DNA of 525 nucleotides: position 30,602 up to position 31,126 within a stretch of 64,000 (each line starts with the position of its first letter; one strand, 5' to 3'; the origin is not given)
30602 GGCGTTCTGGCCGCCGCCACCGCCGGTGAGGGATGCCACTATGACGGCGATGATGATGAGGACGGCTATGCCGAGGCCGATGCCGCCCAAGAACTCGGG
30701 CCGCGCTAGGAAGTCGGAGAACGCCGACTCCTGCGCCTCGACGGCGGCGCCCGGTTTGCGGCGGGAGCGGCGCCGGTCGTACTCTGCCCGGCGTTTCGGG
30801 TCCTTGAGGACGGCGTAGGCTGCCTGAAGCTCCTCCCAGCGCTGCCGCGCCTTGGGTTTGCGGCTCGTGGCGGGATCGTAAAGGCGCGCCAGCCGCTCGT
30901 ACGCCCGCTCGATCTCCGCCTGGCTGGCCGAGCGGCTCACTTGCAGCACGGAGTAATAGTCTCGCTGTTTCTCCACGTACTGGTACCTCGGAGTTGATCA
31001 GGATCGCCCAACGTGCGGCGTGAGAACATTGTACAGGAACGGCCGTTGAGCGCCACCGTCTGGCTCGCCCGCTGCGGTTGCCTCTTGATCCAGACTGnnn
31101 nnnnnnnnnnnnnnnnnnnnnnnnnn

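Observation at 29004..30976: Tandem paralogous membrane proteins with J-domain (cytoplasmic) + TM helix + extracytoplasmic FKBP PPIase domain(s)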

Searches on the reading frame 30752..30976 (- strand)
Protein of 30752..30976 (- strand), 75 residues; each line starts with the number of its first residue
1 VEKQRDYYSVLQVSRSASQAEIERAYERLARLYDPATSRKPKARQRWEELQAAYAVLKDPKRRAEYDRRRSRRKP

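Call 15: find_related_loci(query=A2, collection=genome_contigs, flank=6000)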
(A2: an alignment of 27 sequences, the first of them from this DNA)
Query A2 (75 aa) in genome_contigs; peptide patterns used: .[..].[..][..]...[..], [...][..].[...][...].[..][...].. (x = any residue, [..] = any of these).
492 stretches matched a pattern; 101 encode a relative of the query (tblastn E <= 1e-3); the best 80 are kept; 80 distinct loci.
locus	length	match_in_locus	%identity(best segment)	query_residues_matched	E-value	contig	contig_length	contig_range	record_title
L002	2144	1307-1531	93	1-75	7e-43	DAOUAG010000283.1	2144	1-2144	MAG TPA_asm: Dehalococcoidia bacterium isolate H62_633 k111_1470308, whole genome shotgun sequence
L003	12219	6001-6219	63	1-73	2e-27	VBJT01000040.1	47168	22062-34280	MAG: Chloroflexi bacterium isolate CF_163 14_1009_09_30cm_scaffold_3113, whole genome shotgun sequence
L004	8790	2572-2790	63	1-73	8e-27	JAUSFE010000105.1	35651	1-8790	MAG: Dehalococcoidia bacterium isolate E14_maxbin.284_sub E14_k141_1781190, whole genome shotgun sequence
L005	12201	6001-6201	61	6-72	2e-23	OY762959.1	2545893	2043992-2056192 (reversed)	MAG: Dehalococcoidia bacterium isolate a8fc5444-7059-4be1-bdcb-92646be6befe genome assembly, chromosome: 1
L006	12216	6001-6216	61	1-72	4e-23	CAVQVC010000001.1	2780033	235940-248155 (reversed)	MAG: uncultured Chloroflexia bacterium isolate MFD10007.bin.2.9 genome assembly, contig: contig_3036, whole genome shotg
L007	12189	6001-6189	62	6-68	4e-23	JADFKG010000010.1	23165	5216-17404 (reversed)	MAG: Chloroflexota bacterium isolate B46T1L10 B46T1L10_NODE2908, whole genome shotgun sequence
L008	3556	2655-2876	59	1-74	3e-22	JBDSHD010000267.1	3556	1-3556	MAG: Dehalococcoidia bacterium isolate cluster1_bin.268 k127_1297701, whole genome shotgun sequence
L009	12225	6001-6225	57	1-75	2e-22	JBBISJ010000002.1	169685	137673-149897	MAG: Chloroflexota bacterium isolate SLS170214_bin_370 NODE_29_length_169685_cov_8.254719, whole genome shotgun sequence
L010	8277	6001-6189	59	6-68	3e-22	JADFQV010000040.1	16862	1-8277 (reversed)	MAG: Chloroflexota bacterium isolate B80T3L11 B80T3L11_NODE3179, whole genome shotgun sequence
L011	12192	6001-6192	59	5-68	6e-22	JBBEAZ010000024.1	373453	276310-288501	MAG: Dehalococcoidia bacterium isolate LejiaF_64_43 Lejia_F_33_length_373453_cov_26, whole genome shotgun sequence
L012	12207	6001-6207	57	4-72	8e-22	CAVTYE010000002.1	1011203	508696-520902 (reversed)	MAG: uncultured Chloroflexia bacterium isolate MFD04944.bin.2.175 genome assembly, contig: contig_31027, whole genome sh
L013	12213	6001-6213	59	4-74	1e-21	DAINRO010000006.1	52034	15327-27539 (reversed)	MAG TPA_asm: Chloroflexota bacterium isolate CTOTU25977 NODE_84_length_52034_cov_8.544701, whole genome shotgun sequence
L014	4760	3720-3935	60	1-72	4e-21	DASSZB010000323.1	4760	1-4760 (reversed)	MAG TPA_asm: Dehalococcoidia bacterium isolate SMAG_U696 k141_768462, whole genome shotgun sequence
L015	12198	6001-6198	56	4-69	5e-21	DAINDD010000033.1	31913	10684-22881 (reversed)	MAG TPA_asm: Chloroflexota bacterium isolate CTOTU41506 NODE_997_length_31913_cov_4.583747, whole genome shotgun sequenc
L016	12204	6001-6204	57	5-72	1e-20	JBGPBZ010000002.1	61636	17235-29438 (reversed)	MAG: Dehalococcoidia bacterium isolate OBJ_0618_050_61 k141_4862662_length_61636_cov_13.5011, whole genome shotgun seque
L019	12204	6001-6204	59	6-73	3e-20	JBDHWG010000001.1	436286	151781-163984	MAG: Anaerolineae bacterium isolate AS-MICRO-3CA.356 NODE_19_length_436286_cov_24.403022, whole genome shotgun sequence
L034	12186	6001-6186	52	7-67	3e-14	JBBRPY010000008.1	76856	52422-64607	MAG: Dehalococcoidia bacterium isolate metawrap_la1_107 W_la1_107_k141_425655L_76856_cov_13.0406, whole genome shotgun s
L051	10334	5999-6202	47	6-67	4e-12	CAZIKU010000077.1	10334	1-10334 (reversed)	MAG TPA_asm: uncultured Klebsiella sp. isolate SRP193358_co1_781 genome assembly, contig: NODE_19078_length_10334_cov_6.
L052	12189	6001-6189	44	6-68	8e-12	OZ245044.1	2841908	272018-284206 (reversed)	MAG: Dehalococcoidia bacterium isolate 2d514a54-0524-4205-b749-13ef71272d1d genome assembly, chromosome: 1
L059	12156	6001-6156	58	6-55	5e-11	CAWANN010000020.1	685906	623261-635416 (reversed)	MAG: uncultured Solirubrobacterales bacterium isolate MFD01633.bin.1.32 genome assembly, contig: contig_6196, whole geno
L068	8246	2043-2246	43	6-67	5e-10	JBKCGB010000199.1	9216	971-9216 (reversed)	MAG: Roseiflexaceae bacterium isolate samp_516_metabat2_84 samp_516_1527704, whole genome shotgun sequence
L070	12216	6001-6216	44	5-70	7e-10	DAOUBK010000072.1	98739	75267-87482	MAG TPA_asm: Roseiflexus sp. isolate H69_722 k75_207491, whole genome shotgun sequence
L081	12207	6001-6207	39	1-67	4e-8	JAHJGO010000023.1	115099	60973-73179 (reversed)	MAG: Gammaproteobacteria bacterium isolate Modern_marine_glass_biofilm.mb.74 Modern_marine_glas.mb.74_k141_1044206, whol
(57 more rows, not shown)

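Call 27: search_protein_families(library=pfam, proteins=[L070:5845-6969:+, L052:5980-7116:+, L051:5993-6991:+, L051:7021-7869:+, L068:2037-3035:+, L068:2932-3912:+, L059:5992-6732:+, L019:5983-6711:+, L081:6001-6765:+, L034:5278-8112:+], max_evalue=0.01)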
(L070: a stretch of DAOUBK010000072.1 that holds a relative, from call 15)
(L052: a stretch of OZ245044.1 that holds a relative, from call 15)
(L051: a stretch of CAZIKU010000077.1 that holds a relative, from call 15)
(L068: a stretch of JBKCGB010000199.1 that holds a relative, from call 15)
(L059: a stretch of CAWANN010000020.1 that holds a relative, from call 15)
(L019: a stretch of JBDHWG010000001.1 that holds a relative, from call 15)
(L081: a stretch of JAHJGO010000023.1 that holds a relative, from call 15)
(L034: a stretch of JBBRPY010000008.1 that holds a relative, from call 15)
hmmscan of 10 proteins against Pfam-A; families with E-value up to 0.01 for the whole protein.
L070:5845-6969:+ (374 aa): 6 families
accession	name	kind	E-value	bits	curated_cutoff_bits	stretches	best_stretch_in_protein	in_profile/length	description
PF00226.36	DnaJ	-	8.7e-13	48.6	27.8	1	54-121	1-63/63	DnaJ domain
PF13431.12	TPR_17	-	8e-07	29.3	24.4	0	270-290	1-21/34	Tetratricopeptide repeat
PF13414.12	TPR_11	-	0.00046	20.3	26.8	0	266-289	12-35/42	TPR repeat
PF07719.23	TPR_2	-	0.00078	19.8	27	0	263-281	16-34/34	Tetratricopeptide repeat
PF14559.12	TPR_19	-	0.0012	19.6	25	0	266-301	9-42/68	Tetratricopeptide repeat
PF00515.34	TPR_1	-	0.0013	18.9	27.8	0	266-281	19-34/34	Tetratricopeptide repeat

L052:5980-7116:+ (378 aa): 3 families
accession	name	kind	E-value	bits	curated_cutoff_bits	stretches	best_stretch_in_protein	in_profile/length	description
PF00226.36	DnaJ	-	1.9e-14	53.9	27.8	1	8-69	1-63/63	DnaJ domain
PF20128.4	DUF6518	-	0.00043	20.3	25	1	300-370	111-179/204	Family of unknown function (DUF6518)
PF16998.10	17kDa_Anti_2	-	0.0058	16.9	26.6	0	261-323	11-72/116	17 kDa outer membrane surface antigen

L051:5993-6991:+ (332 aa): 6 families
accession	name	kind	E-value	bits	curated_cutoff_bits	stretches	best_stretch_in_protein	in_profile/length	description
PF00226.36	DnaJ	-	9.4e-13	48.5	27.8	1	3-70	1-63/63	DnaJ domain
PF13428.12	TPR_14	-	7.4e-06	26.6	23.5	0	165-193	15-43/44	Tetratricopeptide repeat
PF23914.1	TPR_CcmH_CycH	-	2.7e-05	24.5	42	0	216-317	63-156/158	Cytochrome c-type biogenesis protein H TPR domain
PF07719.23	TPR_2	-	0.00018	21.8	27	0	217-236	15-34/34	Tetratricopeptide repeat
PF00515.34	TPR_1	-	0.0011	19.2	27.8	0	218-236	16-34/34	Tetratricopeptide repeat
PF13431.12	TPR_17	-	0.0044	17.6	24.4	0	175-197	3-25/34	Tetratricopeptide repeat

L051:7021-7869:+ (282 aa): 6 families
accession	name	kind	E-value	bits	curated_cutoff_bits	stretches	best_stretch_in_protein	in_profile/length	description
PF00578.27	AhpC-TSA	-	1.4e-32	112.7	26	1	140-262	3-124/124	AhpC/TSA family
PF08534.16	Redoxin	-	8.4e-25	87.7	26.6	1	139-269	3-138/148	Redoxin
PF13905.12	Thioredoxin_8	-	6.1e-13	49.4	27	1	162-259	1-94/94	Thioredoxin-like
PF00085.26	Thioredoxin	-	5.5e-09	36.4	23.5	1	162-208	18-63/103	Thioredoxin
PF13098.12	Thioredoxin_2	-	9.7e-06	26.3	27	1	161-271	4-99/104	Thioredoxin-like domain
PF00226.36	DnaJ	-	0.00013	22.5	27.8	1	6-73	1-63/63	DnaJ domain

L068:2037-3035:+ (332 aa): 7 families
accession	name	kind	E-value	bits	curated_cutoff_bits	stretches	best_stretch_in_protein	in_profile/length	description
PF00226.36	DnaJ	-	4.1e-11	43.2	27.8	1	3-70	1-63/63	DnaJ domain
PF13428.12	TPR_14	-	0.00056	20.8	23.5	0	212-240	10-38/44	Tetratricopeptide repeat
PF07719.23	TPR_2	-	0.0011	19.4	27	0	217-236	15-34/34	Tetratricopeptide repeat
PF00515.34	TPR_1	-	0.0014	18.8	27.8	0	218-236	16-34/34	Tetratricopeptide repeat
PF13414.12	TPR_11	-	0.0016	18.6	26.8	0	222-241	13-32/42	TPR repeat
PF13431.12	TPR_17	-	0.0017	18.9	24.4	0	179-197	7-25/34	Tetratricopeptide repeat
PF13446.11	RPT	-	0.004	17.4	28.2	0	5-49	6-49/59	A repeated domain in UCH-protein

L068:2932-3912:+ (326 aa): 6 families
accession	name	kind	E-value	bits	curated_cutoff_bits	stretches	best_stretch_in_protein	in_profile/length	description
PF00578.27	AhpC-TSA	-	1.7e-30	105.9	26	1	184-306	3-124/124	AhpC/TSA family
PF08534.16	Redoxin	-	4.5e-24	85.4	26.6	1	183-313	3-138/148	Redoxin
PF13905.12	Thioredoxin_8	-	4.6e-12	46.6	27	1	206-303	1-94/94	Thioredoxin-like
PF00085.26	Thioredoxin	-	2.3e-08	34.4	23.5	1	207-253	19-64/103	Thioredoxin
PF13098.12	Thioredoxin_2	-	3.6e-06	27.7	27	1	205-315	4-99/104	Thioredoxin-like domain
PF00226.36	DnaJ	-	0.00017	22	27.8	1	50-117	1-63/63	DnaJ domain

L059:5992-6732:+ (246 aa): 1 family
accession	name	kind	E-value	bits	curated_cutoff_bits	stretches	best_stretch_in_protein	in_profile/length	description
PF00226.36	DnaJ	-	5.5e-09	36.4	27.8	1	4-55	1-51/63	DnaJ domain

L019:5983-6711:+ (242 aa): 1 family
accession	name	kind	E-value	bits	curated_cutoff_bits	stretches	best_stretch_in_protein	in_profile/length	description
PF00226.36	DnaJ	-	1.2e-21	77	27.8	1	7-68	1-63/63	DnaJ domain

L081:6001-6765:+ (254 aa): 1 family
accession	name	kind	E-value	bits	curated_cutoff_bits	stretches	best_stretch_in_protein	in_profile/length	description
PF00226.36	DnaJ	-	2e-11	44.3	27.8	1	6-69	1-63/63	DnaJ domain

L034:5278-8112:+ (944 aa): 2 families
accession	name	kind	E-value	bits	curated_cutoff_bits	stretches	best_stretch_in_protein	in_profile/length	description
PF10060.15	DUF2298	-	1.7e-97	327.8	27.8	2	344-731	159-488/488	Uncharacterized membrane protein (DUF2298)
PF00226.36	DnaJ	-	3.4e-13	49.9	27.8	1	241-303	1-63/63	DnaJ domain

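Call 38: search_solved_structures(query=window:30752-30976:-, max_evalue=0.001, show_alignments=2)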
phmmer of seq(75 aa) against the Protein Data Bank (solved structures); distinct sequences matched with E-value up to 0.001: 49.
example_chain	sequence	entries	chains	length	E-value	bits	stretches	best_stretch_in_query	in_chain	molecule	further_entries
9dyv_A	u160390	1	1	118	1.7e-17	66.1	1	3-69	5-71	Chaperone protein DnaJ 2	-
4j7z_A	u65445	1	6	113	3e-17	65.3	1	4-69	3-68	Chaperone protein DnaJ 2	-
6psi_A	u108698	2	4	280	1.7e-16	62.9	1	3-69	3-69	Chaperone protein DnaJ 2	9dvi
4j80_A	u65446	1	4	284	3.4e-16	62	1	3-69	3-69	Chaperone protein DnaJ 2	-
2dn9_A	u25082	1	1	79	9.2e-14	54.3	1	5-69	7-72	DnaJ homolog subfamily A member 3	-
6iws_A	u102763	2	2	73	9.7e-14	54.2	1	4-68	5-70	DnaJ homolog subfamily A member 3, mitochondrial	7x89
1hdj_A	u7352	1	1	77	4e-13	52.3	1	5-69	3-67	HUMAN HSP40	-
6z5n_A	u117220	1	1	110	1.2e-12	50.8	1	5-69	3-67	DnaJ homolog subfamily B member 1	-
3ucs_C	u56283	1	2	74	1.7e-12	50.3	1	4-71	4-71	Curved DNA-binding protein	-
2ctp_A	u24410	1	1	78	2.1e-12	50.1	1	5-69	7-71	DnaJ homolog subfamily B member 12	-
2kqx_A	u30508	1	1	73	2.6e-12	49.8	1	4-69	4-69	Curved DNA-binding protein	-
2cug_A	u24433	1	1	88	7.2e-12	48.4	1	6-69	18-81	mKIAA0962 protein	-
3lz8_A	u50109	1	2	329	8.2e-12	48.2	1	4-71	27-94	Putative chaperone DnaJ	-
1bqz_A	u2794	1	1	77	1.8e-11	47.1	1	4-68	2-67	DNAJ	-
4wb7_A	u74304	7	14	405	1.9e-11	47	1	5-69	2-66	DnaJ homolog subfamily B member 1,cAMP-dependent protein kinase catalytic subunit alpha | DnaJ homolog subfamily B member 1,cAMP-dependent protein kinase cataly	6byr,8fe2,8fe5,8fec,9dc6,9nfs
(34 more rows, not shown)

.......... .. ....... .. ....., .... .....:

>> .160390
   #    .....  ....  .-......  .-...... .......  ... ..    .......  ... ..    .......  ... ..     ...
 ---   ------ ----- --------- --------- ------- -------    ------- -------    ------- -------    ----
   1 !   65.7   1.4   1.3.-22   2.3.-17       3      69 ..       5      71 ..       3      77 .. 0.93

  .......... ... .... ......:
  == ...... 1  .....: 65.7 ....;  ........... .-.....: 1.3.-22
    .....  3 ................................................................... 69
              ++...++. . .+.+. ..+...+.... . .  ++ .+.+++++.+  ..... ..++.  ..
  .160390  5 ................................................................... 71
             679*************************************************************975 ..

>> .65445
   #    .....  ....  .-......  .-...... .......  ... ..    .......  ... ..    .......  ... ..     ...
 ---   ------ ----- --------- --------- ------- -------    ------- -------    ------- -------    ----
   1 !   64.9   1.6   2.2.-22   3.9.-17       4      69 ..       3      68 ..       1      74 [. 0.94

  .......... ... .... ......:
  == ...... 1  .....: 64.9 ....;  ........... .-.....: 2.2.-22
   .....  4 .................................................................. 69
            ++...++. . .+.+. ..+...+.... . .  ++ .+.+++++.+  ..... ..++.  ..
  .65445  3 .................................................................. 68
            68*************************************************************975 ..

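Call 53: find_homologous_proteins(query=L051:7021-7869:+)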
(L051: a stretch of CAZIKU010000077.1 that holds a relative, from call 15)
Query L051:7021-7869:+ (282 aa): 507 proteins with E <= 0.001 among 3014 candidates; the best 120 are listed.
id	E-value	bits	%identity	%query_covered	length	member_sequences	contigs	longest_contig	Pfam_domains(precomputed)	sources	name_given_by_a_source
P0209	1.3e-182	623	100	100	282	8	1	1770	PF00085.27,PF08534.17,PF13905.13,PF13098.14,PF00578.28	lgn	-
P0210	3.8e-153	527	84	100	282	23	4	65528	PF00085.27,PF08534.17,PF13905.13,PF13098.14,PF00578.28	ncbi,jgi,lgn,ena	ncbi:MAG: redoxin domain-containing protein [Roseiflexaceae bacterium]|jgi:cytochrome c biogenesis p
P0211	4.2e-149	513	82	100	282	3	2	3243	PF00085.27,PF08534.17,PF13905.13,PF13098.14,PF00578.28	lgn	-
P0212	7.1e-148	509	79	100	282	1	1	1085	PF00226.37,PF00085.27,PF08534.17,PF13905.13,PF13098.14,PF00578.28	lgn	-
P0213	1.0e-147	509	81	100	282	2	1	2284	PF00085.27,PF08534.17,PF13905.13,PF13098.14,PF00578.28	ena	-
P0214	2.5e-146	504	79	100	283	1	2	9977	PF00226.37,PF00085.27,PF08534.17,PF13905.13,PF13098.14,PF00578.28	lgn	-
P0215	1.1e-145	502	78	100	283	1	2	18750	PF00085.27,PF08534.17,PF13905.13,PF13098.14,PF00578.28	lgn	-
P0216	8.6e-144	496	77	100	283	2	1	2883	PF00085.27,PF08534.17,PF13905.13,PF13098.14,PF00578.28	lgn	-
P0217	7.2e-133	460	72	100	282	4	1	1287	PF00085.27,PF08534.17,PF13905.13,PF13098.14,PF00578.28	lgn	-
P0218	8.9e-132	456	73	99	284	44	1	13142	PF00085.27,PF08534.17,PF13905.13,PF13098.14,PF00578.28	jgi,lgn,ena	-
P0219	1.0e-131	456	71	100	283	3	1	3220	PF00085.27,PF08534.17,PF13905.13,PF13098.14,PF00578.28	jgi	jgi:peroxiredoxin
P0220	1.1e-131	456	72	100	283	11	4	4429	PF00085.27,PF08534.17,PF13905.13,PF13098.14,PF00578.28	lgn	-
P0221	2.2e-131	455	71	100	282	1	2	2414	PF00085.27,PF08534.17,PF13905.13,PF13098.14,PF00578.28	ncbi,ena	-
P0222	8.8e-131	453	71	100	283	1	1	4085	PF00085.27,PF08534.17,PF13905.13,PF13098.14,PF00578.28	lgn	-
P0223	2.9e-130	451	71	100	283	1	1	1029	PF00085.27,PF08534.17,PF13905.13,PF13098.14,PF00578.28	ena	-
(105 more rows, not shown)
